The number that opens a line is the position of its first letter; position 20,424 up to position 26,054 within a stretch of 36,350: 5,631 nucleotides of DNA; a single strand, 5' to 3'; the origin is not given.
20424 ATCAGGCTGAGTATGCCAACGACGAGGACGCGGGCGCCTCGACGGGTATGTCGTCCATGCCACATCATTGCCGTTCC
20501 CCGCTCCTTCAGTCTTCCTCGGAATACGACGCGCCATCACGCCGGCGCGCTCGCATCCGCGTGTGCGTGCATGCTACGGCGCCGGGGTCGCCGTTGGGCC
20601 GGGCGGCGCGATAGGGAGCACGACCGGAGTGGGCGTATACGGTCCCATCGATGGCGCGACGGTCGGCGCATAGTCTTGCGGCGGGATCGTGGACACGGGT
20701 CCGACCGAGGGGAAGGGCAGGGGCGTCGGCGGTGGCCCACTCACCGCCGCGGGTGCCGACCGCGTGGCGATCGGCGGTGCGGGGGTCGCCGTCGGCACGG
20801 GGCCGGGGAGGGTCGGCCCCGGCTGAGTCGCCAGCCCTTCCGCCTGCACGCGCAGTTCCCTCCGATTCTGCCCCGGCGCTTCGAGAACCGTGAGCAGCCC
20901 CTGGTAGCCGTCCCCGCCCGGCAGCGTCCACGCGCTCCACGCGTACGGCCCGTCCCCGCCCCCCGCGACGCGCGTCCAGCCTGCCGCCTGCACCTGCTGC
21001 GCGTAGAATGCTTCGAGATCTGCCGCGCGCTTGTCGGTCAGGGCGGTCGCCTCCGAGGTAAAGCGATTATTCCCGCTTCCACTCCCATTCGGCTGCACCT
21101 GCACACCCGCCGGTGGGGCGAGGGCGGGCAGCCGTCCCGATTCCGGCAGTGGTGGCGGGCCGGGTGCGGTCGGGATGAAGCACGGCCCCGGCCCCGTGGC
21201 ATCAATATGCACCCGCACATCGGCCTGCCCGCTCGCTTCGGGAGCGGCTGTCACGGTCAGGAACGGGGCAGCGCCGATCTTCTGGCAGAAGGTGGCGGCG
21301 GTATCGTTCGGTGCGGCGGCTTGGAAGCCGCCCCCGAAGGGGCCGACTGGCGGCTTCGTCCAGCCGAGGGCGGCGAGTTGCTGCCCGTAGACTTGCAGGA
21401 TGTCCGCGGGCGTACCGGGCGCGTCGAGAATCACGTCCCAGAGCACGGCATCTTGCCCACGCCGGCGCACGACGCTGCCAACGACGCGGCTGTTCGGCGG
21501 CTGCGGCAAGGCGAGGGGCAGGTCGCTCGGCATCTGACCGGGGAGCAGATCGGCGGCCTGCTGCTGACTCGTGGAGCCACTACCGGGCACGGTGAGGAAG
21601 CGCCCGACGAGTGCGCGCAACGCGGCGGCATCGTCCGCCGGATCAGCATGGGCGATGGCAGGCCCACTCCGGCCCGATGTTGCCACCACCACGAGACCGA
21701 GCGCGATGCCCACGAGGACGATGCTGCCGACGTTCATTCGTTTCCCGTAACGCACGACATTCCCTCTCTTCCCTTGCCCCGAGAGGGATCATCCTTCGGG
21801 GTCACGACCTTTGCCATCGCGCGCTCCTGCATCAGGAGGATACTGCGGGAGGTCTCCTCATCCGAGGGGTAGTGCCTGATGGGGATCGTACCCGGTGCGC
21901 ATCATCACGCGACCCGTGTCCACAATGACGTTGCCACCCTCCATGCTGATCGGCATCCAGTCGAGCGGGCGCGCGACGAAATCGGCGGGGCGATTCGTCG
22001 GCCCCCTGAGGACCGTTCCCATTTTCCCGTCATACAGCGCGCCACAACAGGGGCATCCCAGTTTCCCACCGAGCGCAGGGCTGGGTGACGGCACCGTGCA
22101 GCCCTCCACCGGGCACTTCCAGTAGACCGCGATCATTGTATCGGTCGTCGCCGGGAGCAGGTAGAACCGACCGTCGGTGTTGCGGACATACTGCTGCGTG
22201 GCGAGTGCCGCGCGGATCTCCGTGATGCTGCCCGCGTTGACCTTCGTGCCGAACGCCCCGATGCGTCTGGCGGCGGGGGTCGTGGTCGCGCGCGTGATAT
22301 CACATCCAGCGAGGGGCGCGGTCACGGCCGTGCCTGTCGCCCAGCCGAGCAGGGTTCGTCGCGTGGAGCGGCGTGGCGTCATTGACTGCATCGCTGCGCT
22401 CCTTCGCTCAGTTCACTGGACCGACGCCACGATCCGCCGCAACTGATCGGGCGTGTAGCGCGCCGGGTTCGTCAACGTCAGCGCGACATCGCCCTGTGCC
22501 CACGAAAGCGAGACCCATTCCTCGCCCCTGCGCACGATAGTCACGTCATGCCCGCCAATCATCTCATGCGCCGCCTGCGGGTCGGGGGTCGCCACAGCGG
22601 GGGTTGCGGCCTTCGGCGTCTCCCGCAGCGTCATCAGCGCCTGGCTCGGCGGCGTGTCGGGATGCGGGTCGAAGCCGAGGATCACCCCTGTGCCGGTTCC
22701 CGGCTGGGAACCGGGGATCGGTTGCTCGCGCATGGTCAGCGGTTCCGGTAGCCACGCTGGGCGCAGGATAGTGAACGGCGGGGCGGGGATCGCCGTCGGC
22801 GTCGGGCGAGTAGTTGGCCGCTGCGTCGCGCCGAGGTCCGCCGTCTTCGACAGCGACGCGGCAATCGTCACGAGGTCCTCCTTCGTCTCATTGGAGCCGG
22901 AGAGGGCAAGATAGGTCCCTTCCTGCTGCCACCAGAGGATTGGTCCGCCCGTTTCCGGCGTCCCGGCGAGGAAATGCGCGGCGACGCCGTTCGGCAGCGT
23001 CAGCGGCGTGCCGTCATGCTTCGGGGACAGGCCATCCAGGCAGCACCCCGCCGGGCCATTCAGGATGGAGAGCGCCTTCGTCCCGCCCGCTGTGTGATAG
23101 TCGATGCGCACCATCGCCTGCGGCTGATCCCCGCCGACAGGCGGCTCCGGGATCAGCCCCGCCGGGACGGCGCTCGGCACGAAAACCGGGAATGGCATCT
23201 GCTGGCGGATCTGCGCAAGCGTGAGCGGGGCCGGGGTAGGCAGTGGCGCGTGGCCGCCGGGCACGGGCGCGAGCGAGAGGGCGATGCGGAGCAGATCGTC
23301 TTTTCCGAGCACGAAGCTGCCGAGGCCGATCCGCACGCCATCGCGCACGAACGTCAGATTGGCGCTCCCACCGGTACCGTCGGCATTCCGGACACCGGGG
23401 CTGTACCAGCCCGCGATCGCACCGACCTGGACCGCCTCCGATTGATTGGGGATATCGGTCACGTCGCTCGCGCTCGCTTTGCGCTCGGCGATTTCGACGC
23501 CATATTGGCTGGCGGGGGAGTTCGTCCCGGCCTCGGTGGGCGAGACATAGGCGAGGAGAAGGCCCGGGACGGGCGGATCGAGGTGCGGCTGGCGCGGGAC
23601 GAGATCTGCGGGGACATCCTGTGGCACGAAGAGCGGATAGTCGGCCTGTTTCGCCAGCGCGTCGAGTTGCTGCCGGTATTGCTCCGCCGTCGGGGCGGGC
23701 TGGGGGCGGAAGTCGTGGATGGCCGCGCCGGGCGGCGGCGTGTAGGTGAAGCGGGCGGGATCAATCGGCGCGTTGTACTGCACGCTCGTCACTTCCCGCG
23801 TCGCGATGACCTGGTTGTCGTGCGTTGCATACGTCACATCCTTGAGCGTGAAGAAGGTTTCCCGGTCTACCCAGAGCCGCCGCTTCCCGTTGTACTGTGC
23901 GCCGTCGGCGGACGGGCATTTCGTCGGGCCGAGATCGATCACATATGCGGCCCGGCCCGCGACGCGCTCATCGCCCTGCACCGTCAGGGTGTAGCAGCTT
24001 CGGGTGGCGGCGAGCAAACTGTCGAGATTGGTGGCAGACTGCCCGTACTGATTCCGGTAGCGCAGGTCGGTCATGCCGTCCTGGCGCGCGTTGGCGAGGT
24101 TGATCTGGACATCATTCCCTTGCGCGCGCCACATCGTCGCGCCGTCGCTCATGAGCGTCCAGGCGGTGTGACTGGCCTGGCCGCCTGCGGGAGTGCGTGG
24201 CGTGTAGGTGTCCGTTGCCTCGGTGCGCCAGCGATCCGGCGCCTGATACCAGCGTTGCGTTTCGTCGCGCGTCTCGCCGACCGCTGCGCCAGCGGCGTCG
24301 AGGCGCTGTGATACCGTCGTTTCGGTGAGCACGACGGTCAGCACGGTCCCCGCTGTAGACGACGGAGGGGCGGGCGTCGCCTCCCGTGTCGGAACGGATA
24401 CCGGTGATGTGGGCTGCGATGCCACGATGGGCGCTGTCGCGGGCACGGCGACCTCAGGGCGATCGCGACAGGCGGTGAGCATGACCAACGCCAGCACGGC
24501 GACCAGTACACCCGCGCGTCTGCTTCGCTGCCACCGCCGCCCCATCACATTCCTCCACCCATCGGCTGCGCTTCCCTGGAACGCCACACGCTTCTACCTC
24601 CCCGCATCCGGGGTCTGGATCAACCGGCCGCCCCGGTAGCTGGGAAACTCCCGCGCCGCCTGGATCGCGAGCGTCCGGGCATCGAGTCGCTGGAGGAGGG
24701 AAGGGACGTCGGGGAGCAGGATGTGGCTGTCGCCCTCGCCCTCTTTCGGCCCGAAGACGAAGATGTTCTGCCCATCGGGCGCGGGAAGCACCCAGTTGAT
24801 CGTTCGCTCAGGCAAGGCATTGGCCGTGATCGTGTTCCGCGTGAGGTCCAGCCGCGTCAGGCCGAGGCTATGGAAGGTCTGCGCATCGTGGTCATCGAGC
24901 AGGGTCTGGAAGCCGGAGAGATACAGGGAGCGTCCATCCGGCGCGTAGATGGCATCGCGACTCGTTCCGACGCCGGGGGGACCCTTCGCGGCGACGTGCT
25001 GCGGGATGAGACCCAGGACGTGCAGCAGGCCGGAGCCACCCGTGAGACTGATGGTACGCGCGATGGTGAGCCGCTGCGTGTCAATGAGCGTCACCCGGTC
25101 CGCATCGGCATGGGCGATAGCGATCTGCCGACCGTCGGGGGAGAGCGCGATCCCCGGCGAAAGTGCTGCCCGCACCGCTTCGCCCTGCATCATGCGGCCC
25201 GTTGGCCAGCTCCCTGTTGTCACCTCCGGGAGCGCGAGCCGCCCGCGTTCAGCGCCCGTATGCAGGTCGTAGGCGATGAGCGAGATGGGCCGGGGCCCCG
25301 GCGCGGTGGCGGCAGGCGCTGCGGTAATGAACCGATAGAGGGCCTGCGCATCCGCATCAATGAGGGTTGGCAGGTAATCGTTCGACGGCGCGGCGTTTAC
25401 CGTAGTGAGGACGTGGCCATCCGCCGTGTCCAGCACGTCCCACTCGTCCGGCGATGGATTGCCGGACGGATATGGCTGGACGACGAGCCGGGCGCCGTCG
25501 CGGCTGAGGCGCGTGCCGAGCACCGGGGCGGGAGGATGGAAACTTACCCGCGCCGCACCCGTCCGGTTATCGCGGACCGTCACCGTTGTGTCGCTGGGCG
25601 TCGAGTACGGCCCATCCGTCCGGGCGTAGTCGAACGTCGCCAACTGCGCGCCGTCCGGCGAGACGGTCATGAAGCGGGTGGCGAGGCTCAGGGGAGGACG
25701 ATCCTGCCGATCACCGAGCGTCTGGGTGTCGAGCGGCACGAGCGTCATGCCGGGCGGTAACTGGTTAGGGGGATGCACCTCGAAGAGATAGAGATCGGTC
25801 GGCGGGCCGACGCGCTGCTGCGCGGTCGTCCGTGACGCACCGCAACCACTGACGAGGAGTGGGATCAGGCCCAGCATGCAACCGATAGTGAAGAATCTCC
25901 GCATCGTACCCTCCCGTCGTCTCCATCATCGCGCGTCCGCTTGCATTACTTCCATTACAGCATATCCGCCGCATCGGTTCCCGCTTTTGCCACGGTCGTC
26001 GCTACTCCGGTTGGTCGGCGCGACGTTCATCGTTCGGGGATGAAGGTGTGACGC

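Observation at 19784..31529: ECF sigma / anti-sigma-headed, 11-12-gene unidirectional envelope cluster with an unusual domain inventory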

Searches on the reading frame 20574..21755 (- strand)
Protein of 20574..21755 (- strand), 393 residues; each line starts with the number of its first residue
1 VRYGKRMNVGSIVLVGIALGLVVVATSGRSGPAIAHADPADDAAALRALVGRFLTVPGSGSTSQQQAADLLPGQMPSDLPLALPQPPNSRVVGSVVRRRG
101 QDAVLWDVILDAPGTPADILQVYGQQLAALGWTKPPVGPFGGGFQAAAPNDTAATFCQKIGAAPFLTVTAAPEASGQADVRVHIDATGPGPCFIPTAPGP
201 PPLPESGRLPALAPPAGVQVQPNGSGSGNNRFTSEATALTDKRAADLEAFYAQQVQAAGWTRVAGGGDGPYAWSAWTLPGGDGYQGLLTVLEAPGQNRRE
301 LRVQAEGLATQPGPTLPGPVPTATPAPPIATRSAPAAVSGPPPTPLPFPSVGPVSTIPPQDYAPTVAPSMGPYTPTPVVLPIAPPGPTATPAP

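Call 5: search_protein_families(library=pfam, max_evalue=0.1, proteins=[window:20574-21755:-])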
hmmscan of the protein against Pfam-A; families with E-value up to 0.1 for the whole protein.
window:20574-21755:- (393 aa): 0 families

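Call 79: search_protein_families(library=padloc, max_evalue=0.001, proteins=[window:20574-21740:-])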
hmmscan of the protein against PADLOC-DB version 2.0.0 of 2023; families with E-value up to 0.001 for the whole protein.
window:20574-21740:- (388 aa): 0 families

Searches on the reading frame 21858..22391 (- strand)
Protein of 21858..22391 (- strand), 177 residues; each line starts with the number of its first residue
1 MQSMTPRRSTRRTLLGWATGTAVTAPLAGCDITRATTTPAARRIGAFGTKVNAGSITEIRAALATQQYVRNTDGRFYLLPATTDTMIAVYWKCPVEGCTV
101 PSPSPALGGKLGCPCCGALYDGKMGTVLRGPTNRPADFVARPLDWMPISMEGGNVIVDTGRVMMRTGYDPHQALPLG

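Call 4: search_protein_families(library=pfam, max_evalue=0.1, proteins=[window:21858-22391:-])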
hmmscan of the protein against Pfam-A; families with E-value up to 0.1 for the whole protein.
window:21858-22391:- (177 aa): 0 families

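Call 7: search_protein_families(library=ncbifam, max_evalue=0.01, proteins=[window:21858-22391:-])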
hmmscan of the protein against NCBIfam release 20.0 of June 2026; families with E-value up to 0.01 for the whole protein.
window:21858-22391:- (177 aa): 2 families
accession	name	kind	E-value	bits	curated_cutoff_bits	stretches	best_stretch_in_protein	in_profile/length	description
NF045928.1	Cytb6fFeSPetC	equivalog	5.8e-06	25.8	250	1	87-139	102-151/179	cytochrome b6-f complex iron-sulfur subunit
NF010001.0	PRK13474.1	subfamily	3.4e-05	23.2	154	1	89-139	103-150/178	cytochrome b6-f complex iron-sulfur subunit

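Call 72: search_solved_structures(query=A7, max_evalue=1, show_alignments=1)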
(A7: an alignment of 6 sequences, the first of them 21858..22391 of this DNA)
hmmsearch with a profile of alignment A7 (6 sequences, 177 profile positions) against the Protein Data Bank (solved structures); distinct sequences matched with E-value up to 1: 76 (the best 60 are shown).
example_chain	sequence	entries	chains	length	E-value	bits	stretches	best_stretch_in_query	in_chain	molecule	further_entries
5cxm_A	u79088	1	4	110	2.8e-08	37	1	46-135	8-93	Cytochrome b6/f complex iron-sulfur subunit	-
2zt9_D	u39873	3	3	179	3e-07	33.6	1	88-134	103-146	Cytochrome b6-f complex iron-sulfur subunit 1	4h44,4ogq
7zxy_D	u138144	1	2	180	3.5e-07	33.4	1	6-132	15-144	Cytochrome b6-f complex iron-sulfur subunit 2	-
7r0w_D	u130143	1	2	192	4.1e-07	33.2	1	6-132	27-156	Rieske domain, PetC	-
2e74_D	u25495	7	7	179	5.4e-07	32.8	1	90-132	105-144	Cytochrome b6-f complex iron-sulfur subunit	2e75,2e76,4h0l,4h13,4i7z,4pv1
1vf5_D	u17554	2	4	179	5.9e-07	32.7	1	90-132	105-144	RIESKE IRON-SULFUR PROTEIN | Cytochrome b6-f complex iron-sulfur subunit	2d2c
1q90_C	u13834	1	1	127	1.2e-06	31.7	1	77-135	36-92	Cytochrome B6-F complex iron-sulfur subunit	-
3azc_A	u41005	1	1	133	1.3e-06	31.6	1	82-133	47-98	Cytochrome b6-f complex iron-sulfur subunit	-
9rk4_A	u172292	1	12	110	1.6e-06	31.3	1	77-159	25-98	Similar to the Rieske Protein II of bc1 complex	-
1rfs_A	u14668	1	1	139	3e-06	30.4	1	83-135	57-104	RIESKE PROTEIN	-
9rk3_A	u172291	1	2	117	4.4e-06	29.8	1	82-159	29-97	Similar to Rieske 2Fe-2S iron sulfur protein (Cytochrome b6-F complex)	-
6rqf_L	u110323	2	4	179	5e-06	29.6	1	83-135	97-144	Cytochrome b6-f complex iron-sulfur subunit, chloroplastic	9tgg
7qrm_D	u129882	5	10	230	7.2e-06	29.1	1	83-135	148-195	Cytochrome b6-f complex iron-sulfur subunit, chloroplastic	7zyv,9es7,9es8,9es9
8hn2_A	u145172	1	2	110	1.1e-05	28.5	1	85-162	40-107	Cytochrome b6-f complex iron-sulfur subunit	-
3fou_A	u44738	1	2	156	5.1e-05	26.4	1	84-156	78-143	Quinol-cytochrome c reductase, Rieske iron-sulfur subunit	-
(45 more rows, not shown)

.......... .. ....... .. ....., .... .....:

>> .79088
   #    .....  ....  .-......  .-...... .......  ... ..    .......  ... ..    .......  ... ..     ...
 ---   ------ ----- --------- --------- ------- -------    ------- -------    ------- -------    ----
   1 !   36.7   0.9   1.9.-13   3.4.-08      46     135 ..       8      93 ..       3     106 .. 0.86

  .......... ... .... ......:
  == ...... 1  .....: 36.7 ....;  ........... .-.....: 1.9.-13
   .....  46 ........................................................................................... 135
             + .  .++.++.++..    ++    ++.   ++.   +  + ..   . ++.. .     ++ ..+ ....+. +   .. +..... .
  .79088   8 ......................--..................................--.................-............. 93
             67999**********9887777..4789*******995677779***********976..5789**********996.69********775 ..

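Call 79: search_protein_families(library=padloc, max_evalue=0.001, proteins=[window:21858-22391:-])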
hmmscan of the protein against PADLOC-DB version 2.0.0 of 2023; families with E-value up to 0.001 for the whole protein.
window:21858-22391:- (177 aa): 0 families

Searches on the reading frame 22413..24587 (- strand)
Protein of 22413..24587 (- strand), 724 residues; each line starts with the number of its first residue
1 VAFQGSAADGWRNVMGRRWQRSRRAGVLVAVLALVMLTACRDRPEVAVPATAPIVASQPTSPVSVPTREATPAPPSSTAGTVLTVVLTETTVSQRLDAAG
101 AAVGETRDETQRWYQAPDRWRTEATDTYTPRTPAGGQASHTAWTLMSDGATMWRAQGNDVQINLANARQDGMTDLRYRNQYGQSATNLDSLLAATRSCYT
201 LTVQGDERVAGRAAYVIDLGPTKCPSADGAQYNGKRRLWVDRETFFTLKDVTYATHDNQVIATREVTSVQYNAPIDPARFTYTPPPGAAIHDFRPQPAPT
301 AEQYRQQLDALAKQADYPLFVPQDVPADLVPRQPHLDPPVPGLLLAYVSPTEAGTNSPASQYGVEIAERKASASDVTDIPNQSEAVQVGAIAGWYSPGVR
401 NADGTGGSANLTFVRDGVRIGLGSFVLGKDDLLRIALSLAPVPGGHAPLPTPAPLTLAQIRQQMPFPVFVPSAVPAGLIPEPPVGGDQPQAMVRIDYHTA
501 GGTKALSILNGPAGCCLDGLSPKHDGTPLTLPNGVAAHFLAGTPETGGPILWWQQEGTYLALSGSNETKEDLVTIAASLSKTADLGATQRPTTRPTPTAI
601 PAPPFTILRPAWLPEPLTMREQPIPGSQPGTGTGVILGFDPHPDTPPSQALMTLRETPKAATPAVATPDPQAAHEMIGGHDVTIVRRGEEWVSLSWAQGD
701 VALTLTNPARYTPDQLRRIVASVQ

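Call 4: search_protein_families(library=pfam, max_evalue=0.1, proteins=[window:22413-24587:-])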
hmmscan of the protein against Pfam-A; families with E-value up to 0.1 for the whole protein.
window:22413-24587:- (724 aa): 3 families
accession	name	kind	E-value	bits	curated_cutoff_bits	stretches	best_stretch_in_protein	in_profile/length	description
PF03888.20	MucB_RseB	-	1.6e-08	34.8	22.3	1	182-280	84-174/178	MucB/RseB N-terminal domain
PF17131.11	LolA_like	-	4.3e-05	23.7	30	1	195-259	67-127/184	Outer membrane lipoprotein-sorting protein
PF14285.11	DUF4367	-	0.0023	18.8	22.1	0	549-579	81-110/110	Domain of unknown function (DUF4367)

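Call 7: search_protein_families(library=ncbifam, max_evalue=0.01, proteins=[window:22413-24587:-])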
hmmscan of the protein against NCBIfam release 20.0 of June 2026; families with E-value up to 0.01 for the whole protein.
window:22413-24587:- (724 aa): 0 families

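Call 79: search_protein_families(library=padloc, max_evalue=0.001, proteins=[window:22413-24545:-])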
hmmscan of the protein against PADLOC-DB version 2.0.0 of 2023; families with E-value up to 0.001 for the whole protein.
window:22413-24545:- (710 aa): 0 families

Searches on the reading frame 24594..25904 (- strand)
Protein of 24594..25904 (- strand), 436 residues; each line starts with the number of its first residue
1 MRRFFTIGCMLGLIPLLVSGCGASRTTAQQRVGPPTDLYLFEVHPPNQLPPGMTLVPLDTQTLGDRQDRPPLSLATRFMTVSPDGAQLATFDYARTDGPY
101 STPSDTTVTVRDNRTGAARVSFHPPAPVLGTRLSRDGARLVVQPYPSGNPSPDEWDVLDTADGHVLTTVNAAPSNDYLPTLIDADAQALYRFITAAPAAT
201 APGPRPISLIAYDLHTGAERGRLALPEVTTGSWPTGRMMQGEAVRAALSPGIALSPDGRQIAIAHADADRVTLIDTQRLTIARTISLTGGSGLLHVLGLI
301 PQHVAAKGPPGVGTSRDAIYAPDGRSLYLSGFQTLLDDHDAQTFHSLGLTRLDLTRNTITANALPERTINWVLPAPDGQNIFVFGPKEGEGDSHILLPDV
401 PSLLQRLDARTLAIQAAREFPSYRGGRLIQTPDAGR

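Call 4: search_protein_families(library=pfam, max_evalue=0.1, proteins=[window:24594-25904:-])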
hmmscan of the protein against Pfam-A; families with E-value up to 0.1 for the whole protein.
window:24594-25904:- (436 aa): 3 families
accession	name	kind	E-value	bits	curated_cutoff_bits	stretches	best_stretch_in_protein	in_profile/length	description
PF07676.18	PD40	-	0.01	16.2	20.9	0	252-263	14-25/38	WD40-like Beta Propeller Repeat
PF25174.1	Beta-prop_THOC3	-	0.027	13.9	305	0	252-285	177-209/272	THOC3 beta-propeller domain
PF18277.6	AbrB_C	-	0.051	13.7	22.8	0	73-88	14-29/37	AbrB C-terminal domain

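Call 7: search_protein_families(library=ncbifam, max_evalue=0.01, proteins=[window:24594-25904:-])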
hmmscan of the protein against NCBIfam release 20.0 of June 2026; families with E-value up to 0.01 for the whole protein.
window:24594-25904:- (436 aa): 1 family
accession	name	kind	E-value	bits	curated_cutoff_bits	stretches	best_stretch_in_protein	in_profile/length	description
NF052340.1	hydrazine_beta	equivalog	0.001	18.2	560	1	251-331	278-358/372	hydrazine synthase subunit beta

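Call 79: search_protein_families(library=padloc, max_evalue=0.001, proteins=[window:24594-25904:-])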
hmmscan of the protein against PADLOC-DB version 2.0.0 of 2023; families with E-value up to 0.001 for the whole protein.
window:24594-25904:- (436 aa): 0 families
